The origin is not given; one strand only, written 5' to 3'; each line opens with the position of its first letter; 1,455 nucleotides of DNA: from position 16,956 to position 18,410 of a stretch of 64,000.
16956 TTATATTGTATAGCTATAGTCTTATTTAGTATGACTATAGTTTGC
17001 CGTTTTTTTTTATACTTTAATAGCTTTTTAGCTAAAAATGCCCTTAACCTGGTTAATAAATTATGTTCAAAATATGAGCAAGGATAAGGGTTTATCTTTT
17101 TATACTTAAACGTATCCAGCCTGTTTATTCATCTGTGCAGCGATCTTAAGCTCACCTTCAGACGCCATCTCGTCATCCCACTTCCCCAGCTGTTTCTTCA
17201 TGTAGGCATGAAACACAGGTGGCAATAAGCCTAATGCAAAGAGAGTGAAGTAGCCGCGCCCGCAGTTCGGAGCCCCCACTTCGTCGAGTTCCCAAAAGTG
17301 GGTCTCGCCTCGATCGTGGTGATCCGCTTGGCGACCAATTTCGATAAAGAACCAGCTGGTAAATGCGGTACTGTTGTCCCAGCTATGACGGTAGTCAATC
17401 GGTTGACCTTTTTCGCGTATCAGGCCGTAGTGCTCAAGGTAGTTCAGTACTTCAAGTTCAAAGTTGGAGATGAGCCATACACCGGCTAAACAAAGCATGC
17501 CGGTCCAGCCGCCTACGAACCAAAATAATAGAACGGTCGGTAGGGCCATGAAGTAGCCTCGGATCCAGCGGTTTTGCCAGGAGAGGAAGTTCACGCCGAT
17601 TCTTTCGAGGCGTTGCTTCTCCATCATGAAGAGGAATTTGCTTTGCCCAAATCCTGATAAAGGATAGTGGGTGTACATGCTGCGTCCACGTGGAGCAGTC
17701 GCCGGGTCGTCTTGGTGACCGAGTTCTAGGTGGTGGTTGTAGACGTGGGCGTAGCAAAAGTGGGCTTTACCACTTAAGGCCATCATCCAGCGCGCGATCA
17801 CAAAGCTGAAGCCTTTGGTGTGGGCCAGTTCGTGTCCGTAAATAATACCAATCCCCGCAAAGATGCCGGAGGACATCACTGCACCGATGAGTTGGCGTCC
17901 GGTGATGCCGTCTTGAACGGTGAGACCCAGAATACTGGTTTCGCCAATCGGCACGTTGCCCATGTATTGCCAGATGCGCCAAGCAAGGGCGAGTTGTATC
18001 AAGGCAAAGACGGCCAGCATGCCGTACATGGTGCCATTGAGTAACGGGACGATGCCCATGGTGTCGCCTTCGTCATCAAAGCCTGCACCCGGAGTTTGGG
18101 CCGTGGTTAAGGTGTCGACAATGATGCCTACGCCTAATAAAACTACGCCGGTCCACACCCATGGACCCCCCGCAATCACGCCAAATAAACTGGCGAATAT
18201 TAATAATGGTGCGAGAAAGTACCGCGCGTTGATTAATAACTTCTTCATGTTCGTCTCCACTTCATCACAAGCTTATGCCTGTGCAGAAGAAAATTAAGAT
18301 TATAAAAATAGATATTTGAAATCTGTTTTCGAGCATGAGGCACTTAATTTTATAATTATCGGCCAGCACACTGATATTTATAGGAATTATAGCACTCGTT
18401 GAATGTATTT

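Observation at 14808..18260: GC-elevated AlkB/XylM-type hydroxylase module with a XylA-like reductase, a GST and a YjdI-like Fe-S protein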

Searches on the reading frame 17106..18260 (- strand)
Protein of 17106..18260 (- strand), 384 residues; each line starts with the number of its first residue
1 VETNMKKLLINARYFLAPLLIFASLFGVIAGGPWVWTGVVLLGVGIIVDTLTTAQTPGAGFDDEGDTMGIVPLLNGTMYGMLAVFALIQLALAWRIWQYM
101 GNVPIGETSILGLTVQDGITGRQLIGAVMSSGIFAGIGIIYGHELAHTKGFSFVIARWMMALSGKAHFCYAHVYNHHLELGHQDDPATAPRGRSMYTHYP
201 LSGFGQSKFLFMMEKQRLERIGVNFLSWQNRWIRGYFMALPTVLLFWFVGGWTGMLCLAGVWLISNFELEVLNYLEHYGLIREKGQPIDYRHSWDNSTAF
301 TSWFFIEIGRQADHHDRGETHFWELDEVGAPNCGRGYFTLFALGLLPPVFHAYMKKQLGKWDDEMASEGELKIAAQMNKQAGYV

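Call 3: search_protein_families(library=pfam, proteins=[window:17106-18260:-], max_evalue=0.01)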
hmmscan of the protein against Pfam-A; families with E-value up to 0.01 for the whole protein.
window:17106-18260:- (384 aa): 1 family
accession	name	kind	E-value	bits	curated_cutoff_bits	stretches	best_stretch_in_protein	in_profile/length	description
PF00487.30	FA_desaturase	-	5.9e-27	95.5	29.7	1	127-329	9-235/253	Fatty acid desaturase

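Call 4: search_protein_families(library=ncbifam, proteins=[window:17106-18260:-], max_evalue=0.01)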
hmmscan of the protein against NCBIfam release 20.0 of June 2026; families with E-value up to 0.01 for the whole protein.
window:17106-18260:- (384 aa): 0 families

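Call 7: search_solved_structures(query=window:17106-18260:-, max_evalue=0.01, show_alignments=2)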
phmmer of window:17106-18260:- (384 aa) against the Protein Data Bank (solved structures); distinct sequences matched with E-value up to 0.01: 2.
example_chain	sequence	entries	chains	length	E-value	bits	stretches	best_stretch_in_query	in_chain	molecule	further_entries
8sbb_A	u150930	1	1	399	3.3e-26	95.1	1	114-357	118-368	Alkane 1-monooxygenase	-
8f6t_A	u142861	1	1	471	1.2e-24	89.9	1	120-349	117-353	Alkane 1-monooxygenase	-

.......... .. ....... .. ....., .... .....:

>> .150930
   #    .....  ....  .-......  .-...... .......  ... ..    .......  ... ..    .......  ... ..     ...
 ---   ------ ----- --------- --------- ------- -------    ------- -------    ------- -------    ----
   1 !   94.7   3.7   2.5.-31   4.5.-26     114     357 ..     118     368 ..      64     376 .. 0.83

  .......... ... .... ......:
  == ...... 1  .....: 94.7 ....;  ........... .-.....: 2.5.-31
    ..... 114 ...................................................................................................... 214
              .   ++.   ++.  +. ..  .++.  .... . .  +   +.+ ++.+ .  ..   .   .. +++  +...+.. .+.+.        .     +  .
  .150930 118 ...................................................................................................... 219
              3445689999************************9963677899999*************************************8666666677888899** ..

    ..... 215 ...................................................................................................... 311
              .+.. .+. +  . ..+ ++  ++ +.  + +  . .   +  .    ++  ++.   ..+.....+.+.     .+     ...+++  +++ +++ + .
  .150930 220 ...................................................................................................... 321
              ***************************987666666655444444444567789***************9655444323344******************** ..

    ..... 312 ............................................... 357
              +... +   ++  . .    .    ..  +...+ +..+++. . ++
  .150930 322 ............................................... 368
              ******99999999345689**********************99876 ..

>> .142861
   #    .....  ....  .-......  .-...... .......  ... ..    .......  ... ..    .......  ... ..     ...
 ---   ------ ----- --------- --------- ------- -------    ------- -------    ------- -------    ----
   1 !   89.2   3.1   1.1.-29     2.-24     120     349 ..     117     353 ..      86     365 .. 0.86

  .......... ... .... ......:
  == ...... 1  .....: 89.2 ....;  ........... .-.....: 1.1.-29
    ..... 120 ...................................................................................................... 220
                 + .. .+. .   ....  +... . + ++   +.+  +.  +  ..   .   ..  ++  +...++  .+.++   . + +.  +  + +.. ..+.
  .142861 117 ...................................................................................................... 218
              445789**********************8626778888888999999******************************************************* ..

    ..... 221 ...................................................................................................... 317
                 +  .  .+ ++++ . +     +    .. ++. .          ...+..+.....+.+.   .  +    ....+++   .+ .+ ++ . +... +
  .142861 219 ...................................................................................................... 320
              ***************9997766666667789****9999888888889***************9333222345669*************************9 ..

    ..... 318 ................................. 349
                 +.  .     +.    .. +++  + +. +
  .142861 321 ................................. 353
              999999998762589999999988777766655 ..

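Call 8: find_homologous_proteins(query=window:17106-18260:-, max_evalue=0.00001)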
Query window:17106-18260:- (384 aa): 1247 proteins with E <= 0.00001 among 8000 candidates; the best 120 are listed.
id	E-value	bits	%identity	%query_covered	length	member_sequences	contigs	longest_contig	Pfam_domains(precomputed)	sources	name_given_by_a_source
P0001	2.0e-245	832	93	99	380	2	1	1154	PF00487.31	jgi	jgi:alkane 1-monooxygenase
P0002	2.2e-243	825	92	99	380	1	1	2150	PF00487.31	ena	-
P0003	4.8e-243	824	90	99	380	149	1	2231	PF00487.31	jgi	-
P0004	4.4e-235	798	87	99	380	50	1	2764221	PF00487.31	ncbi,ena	-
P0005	6.8e-232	787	87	99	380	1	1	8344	PF00487.31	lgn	-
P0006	9.7e-231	784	87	99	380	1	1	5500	PF00487.31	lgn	-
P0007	1.4e-228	777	85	99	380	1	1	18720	PF00487.31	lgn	-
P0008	9.7e-228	774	85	99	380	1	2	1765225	PF00487.31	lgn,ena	-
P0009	1.9e-221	753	83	99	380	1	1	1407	PF00487.31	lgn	-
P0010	2.4e-220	749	83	99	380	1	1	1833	PF00487.31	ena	-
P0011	1.0e-219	747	82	99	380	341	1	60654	PF00487.31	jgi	jgi:alkane 1-monooxygenase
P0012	1.0e-219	747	81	99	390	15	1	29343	PF00487.31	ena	-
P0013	6.0e-218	742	82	99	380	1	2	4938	PF00487.31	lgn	-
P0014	1.4e-217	740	81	99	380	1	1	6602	PF00487.31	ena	-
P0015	5.0e-217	738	80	99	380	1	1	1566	PF00487.31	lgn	-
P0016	2.6e-216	736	81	99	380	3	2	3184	PF00487.31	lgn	-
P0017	4.3e-216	735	81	99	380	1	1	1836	PF00487.31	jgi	-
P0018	4.5e-215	732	80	99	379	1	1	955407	PF00487.31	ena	-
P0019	1.6e-214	730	80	99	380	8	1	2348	PF00487.31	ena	-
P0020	1.9e-214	730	80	99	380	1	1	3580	PF00487.31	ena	-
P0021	7.6e-214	728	80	99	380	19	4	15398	PF00487.31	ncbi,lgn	-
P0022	6.4e-213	725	80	98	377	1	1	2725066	PF00487.31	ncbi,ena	-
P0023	9.5e-213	724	79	99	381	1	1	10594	PF00487.31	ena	-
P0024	6.3e-212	722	79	99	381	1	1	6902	PF00487.31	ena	-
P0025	1.4e-211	721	78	99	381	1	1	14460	PF00487.31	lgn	-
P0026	1.7e-211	720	79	98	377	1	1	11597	PF00487.31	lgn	-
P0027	2.3e-211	720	80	98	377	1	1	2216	PF00487.31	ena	-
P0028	3.6e-211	719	78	99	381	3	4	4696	PF00487.31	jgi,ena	jgi:alkane 1-monooxygenase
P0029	3.2e-210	716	79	98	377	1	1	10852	PF00487.31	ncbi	-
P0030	5.0e-210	715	78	99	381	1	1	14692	PF00487.31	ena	-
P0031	5.5e-210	715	79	99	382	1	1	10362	PF00487.31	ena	-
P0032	6.2e-210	715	79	99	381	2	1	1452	PF00487.31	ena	-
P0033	1.3e-209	714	78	99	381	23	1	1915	PF00487.31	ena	-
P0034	3.8e-209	713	78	98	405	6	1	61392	PF00487.31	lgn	-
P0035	5.3e-209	712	78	99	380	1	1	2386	PF00487.31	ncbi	-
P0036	7.0e-209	712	77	99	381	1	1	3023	PF00487.31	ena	-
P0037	1.1e-208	711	77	98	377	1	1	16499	PF00487.31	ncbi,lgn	-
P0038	2.5e-208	710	80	97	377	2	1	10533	PF00487.31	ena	-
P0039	3.8e-208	709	78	98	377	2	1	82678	PF00487.31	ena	-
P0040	7.4e-208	708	78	99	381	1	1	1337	PF00487.31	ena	-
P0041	3.0e-207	706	77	98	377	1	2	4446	PF00487.31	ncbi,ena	-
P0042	1.7e-205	701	77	98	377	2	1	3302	PF00487.31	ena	-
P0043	1.8e-205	700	77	98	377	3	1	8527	PF00487.31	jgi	jgi:hypothetical protein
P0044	2.2e-205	700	76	98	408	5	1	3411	PF00487.31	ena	-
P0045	2.4e-205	700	76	98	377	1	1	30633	PF00487.31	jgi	jgi:alkane 1-monooxygenase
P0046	5.0e-205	699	76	98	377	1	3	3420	PF00487.31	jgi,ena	-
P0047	5.2e-205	699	77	99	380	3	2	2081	PF00487.31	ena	-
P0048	9.2e-205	698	76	98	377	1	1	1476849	PF00487.31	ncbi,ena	-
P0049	4.0e-204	696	77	99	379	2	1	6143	PF00487.31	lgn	-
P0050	1.1e-203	695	77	98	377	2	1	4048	PF00487.31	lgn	-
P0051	2.7e-203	693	76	98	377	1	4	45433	PF00487.31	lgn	-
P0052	1.5e-201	687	77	99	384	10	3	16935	PF00487.31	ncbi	-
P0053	1.8e-201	687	75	99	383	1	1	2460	PF00487.31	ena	-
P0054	2.5e-201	687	75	99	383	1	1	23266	PF00487.31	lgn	-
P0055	5.3e-201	686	77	99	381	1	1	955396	PF00487.31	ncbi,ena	-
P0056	2.2e-200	684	76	99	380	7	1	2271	PF00487.31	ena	-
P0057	2.5e-200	683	75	99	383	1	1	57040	PF00487.31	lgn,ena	-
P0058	4.1e-200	683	74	99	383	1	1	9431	PF00487.31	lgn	-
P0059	6.7e-200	682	76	99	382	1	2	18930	PF00487.31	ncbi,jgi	-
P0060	9.9e-200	682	74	99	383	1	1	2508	PF00487.31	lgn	-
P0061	1.5e-199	681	76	99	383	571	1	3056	PF00487.31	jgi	-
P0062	4.0e-199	680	74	99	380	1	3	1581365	PF00487.31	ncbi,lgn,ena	-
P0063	4.1e-199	679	74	99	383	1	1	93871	PF00487.31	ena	-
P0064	5.3e-199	679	74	99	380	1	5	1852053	PF00487.31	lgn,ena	-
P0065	7.4e-199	679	74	99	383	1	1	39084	PF00487.31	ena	-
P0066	7.5e-199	679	74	99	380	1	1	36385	PF00487.31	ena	-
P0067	8.6e-199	678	74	99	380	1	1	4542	PF00487.31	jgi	-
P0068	1.2e-198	678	74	99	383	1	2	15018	PF00487.31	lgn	-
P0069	1.2e-198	678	74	99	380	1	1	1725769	PF00487.31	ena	-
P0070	2.0e-198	677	82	89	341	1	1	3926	PF00487.31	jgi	jgi:alkane 1-monooxygenase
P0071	3.5e-198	676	76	99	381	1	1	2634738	PF00487.31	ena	-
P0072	1.3e-197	675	74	99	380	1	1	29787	PF00487.31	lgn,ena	-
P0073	1.7e-196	671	75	99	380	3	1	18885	PF00487.31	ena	-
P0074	2.2e-196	671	73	99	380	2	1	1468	PF00487.31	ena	-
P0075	2.3e-196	670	74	99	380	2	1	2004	PF00487.31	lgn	-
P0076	4.2e-196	670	74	99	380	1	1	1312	PF00487.31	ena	-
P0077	6.4e-196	669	74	99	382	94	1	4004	PF00487.31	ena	-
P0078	4.1e-195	666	74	99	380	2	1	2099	PF00487.31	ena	-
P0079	5.3e-195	666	73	99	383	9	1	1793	PF00487.31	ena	-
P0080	2.2e-194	664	74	99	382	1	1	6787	PF00487.31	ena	-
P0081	4.9e-194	663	74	99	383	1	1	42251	PF00487.31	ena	-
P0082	5.1e-194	663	74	99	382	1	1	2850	PF00487.31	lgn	-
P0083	3.7e-193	660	73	99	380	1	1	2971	PF00487.31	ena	-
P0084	5.1e-193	659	74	97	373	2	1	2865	PF00487.31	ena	-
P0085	1.4e-192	658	72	99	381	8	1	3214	PF00487.31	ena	-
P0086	1.9e-192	658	79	88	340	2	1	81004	PF00487.31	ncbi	ncbi:MAG: fatty acid desaturase, partial [Gammaproteobacteria bacterium]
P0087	1.9e-192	658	74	99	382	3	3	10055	PF00487.31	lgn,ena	-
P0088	3.8e-192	657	74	99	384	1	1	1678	PF00487.31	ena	-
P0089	5.7e-192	656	73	99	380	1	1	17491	PF00487.31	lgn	-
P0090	1.3e-191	655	74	99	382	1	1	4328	PF00487.31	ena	-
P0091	1.4e-191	655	74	99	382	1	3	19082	PF00487.31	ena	-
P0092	2.7e-191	654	72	99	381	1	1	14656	PF00487.31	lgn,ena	-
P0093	2.9e-191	654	74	99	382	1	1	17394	PF00487.31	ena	-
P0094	4.0e-191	653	76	93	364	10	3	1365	PF00487.31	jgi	jgi:hypothetical protein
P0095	6.2e-191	653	74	99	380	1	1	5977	PF00487.31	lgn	-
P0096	1.0e-190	652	72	99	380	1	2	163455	PF00487.31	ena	-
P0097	1.6e-190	651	73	99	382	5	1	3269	PF00487.31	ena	-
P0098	2.8e-190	650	73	99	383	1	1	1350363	PF00487.31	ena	-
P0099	4.0e-190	650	73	96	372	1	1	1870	PF00487.31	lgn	-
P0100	7.0e-190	649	73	99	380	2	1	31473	PF00487.31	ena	-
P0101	7.3e-190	649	72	99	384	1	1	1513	PF00487.31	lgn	-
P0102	1.8e-189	648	71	99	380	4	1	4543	PF00487.31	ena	-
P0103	1.8e-189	648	72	99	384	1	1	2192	PF00487.31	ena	-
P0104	4.0e-189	647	71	99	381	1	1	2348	PF00487.31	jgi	jgi:alkane 1-monooxygenase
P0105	5.7e-189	646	70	99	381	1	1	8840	PF00487.31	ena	-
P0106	7.8e-189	646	72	99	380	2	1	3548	PF00487.31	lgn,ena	-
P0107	1.4e-188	645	71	99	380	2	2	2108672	PF00487.31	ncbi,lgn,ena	-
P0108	2.0e-188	644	71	99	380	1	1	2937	PF00487.31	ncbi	-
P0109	9.1e-188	642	72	99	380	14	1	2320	PF00487.31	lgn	-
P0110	1.9e-187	641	71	99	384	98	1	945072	PF00487.31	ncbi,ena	-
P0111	2.1e-187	641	70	99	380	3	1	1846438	PF00487.31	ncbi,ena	-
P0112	2.4e-187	641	71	99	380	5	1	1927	PF00487.31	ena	-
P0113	3.3e-187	640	71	99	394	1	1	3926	PF00487.31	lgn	-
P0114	1.1e-186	639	72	99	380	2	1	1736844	PF00487.31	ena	-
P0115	1.2e-186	638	71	99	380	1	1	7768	PF00487.31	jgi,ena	-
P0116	1.7e-186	638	71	99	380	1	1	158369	PF00487.31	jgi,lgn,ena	-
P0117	2.1e-186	638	71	99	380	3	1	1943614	PF00487.31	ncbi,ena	-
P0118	2.6e-186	637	71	99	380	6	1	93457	PF00487.31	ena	-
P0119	4.4e-186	637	72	99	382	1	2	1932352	PF00487.31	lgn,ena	-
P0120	4.5e-186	637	70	99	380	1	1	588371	PF00487.31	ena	-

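Call 10: find_related_loci(query=A1, collection=genome_contigs, flank=7000)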
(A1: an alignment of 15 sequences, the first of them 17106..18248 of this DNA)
Query A1 (380 aa) in genome_contigs; peptide patterns used: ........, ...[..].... (x = any residue, [..] = any of these).
227 stretches matched a pattern; 206 encode a relative of the query (tblastn E <= 1e-3); the best 80 are kept; 80 distinct loci.
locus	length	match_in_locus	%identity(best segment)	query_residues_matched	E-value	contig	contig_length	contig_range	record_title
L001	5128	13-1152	97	1-380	0e+0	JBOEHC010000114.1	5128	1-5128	MAG: Gammaproteobacteria bacterium isolate PBSgam12 PBS13d_contig_13699, whole genome shotgun sequence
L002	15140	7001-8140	94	1-380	0e+0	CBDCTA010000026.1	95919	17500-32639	MAG: Gammaproteobacteria bacterium isolate 5855a647-896d-46ad-840d-d36910132e9f genome assembly, contig: contig_26, whol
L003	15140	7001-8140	94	1-380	0e+0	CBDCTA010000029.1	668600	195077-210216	MAG: Gammaproteobacteria bacterium isolate 5855a647-896d-46ad-840d-d36910132e9f genome assembly, contig: contig_29, whol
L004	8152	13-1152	92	1-380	0e+0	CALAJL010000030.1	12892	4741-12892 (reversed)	MAG: uncultured Gammaproteobacteria bacterium isolate L1_Bin_METABAT__212_1 genome assembly, contig: c_000000951672, who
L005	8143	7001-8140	92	1-380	0e+0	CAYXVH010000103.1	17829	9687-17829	MAG TPA_asm: uncultured Thiotrichales bacterium isolate binchicken_co231_196 genome assembly, contig: k141_559686, whole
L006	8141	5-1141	90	1-379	0e+0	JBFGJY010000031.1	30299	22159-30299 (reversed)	MAG: Gammaproteobacteria bacterium isolate Mix_sand03.2021.01.D.33 k141_2772039_length_30299_cov_14.1067, whole genome s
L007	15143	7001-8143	91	1-379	0e+0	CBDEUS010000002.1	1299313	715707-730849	MAG: Gammaproteobacteria bacterium isolate 4feee3f2-ccb9-4819-93ba-1bc2e9d0c05e genome assembly, contig: contig_2, whole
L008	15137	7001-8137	90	1-379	0e+0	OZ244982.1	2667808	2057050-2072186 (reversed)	MAG: Gammaproteobacteria bacterium isolate c50a0692-9ae5-4c27-9875-81729ab4e4f1 genome assembly, chromosome: 1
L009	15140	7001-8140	90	1-380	0e+0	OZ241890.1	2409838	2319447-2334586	MAG: Gammaproteobacteria bacterium isolate 12a402bf-abf4-446e-85c7-15a67474018c genome assembly, chromosome: 1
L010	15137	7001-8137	90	1-379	0e+0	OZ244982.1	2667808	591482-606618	MAG: Gammaproteobacteria bacterium isolate c50a0692-9ae5-4c27-9875-81729ab4e4f1 genome assembly, chromosome: 1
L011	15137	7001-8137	89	1-379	0e+0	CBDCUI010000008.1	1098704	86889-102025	MAG: Gammaproteobacteria bacterium isolate 743376f1-14b3-4e29-811e-3c2fa12b1d83 genome assembly, contig: contig_8, whole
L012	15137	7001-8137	89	1-379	0e+0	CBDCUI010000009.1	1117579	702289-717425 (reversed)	MAG: Gammaproteobacteria bacterium isolate 743376f1-14b3-4e29-811e-3c2fa12b1d83 genome assembly, contig: contig_9, whole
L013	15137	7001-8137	88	1-379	0e+0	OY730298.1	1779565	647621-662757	MAG: Gammaproteobacteria bacterium isolate 9046ec62-a693-4557-b78b-a5c5e54d733b genome assembly, chromosome: 1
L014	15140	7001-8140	87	1-380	0e+0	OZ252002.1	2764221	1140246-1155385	MAG: Gammaproteobacteria bacterium isolate d484a861-56e0-41a6-afea-df8291d130ef genome assembly, chromosome: 1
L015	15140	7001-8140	87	1-380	0e+0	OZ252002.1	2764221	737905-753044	MAG: Gammaproteobacteria bacterium isolate d484a861-56e0-41a6-afea-df8291d130ef genome assembly, chromosome: 1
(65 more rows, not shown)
